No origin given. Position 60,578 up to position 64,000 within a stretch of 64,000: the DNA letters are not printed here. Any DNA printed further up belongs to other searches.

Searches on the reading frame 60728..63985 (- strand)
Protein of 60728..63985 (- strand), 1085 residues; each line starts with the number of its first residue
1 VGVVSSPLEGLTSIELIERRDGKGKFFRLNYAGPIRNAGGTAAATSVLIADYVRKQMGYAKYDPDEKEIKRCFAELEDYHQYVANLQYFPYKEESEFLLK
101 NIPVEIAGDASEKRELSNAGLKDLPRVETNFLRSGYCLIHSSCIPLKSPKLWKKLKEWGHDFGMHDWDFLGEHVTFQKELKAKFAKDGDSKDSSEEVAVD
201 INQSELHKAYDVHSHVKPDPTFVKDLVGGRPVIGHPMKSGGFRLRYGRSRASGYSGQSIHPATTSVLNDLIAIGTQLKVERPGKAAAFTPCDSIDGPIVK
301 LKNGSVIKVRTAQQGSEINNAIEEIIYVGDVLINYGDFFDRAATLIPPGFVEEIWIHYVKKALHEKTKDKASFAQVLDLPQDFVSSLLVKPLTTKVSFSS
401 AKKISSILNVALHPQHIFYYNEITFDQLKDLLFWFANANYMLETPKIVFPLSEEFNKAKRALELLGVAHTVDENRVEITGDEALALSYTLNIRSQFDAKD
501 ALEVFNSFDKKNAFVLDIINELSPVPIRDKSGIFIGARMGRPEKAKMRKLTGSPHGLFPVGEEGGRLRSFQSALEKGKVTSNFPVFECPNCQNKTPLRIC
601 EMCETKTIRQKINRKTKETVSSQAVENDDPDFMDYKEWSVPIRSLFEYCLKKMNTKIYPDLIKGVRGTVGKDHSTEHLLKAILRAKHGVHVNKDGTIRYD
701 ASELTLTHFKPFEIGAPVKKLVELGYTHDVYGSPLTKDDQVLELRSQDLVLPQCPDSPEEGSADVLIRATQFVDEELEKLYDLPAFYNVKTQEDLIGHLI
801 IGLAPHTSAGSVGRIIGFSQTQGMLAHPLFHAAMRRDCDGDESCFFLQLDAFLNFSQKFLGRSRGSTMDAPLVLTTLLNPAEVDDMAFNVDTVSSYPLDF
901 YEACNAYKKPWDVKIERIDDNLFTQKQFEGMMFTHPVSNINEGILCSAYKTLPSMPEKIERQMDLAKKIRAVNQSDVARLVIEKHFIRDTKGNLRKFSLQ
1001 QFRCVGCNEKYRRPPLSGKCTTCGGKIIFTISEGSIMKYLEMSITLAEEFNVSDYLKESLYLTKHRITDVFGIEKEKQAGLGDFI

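Call 20: search_protein_families(library=pfam, proteins=[window:60728-63985:-], max_evalue=0.001)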
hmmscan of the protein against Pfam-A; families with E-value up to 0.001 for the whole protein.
window:60728-63985:- (1085 aa): 3 families
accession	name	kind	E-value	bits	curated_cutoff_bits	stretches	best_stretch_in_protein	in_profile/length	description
PF24846.1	PolC_DP2_cat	-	1.3e-114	382.6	24.3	1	660-958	6-299/299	DNA polymerase II large subunit DP2, catalytic domain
PF24844.1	PolC_DP2_central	-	2.2e-109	366.2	24.3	1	214-618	6-368/372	DNA polymerase II large subunit DP2, central domain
PF03833.19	PolC_DP2_N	-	8.1e-48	163.4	24.3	1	2-173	105-268/271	DNA polymerase II large subunit DP2, N-terminal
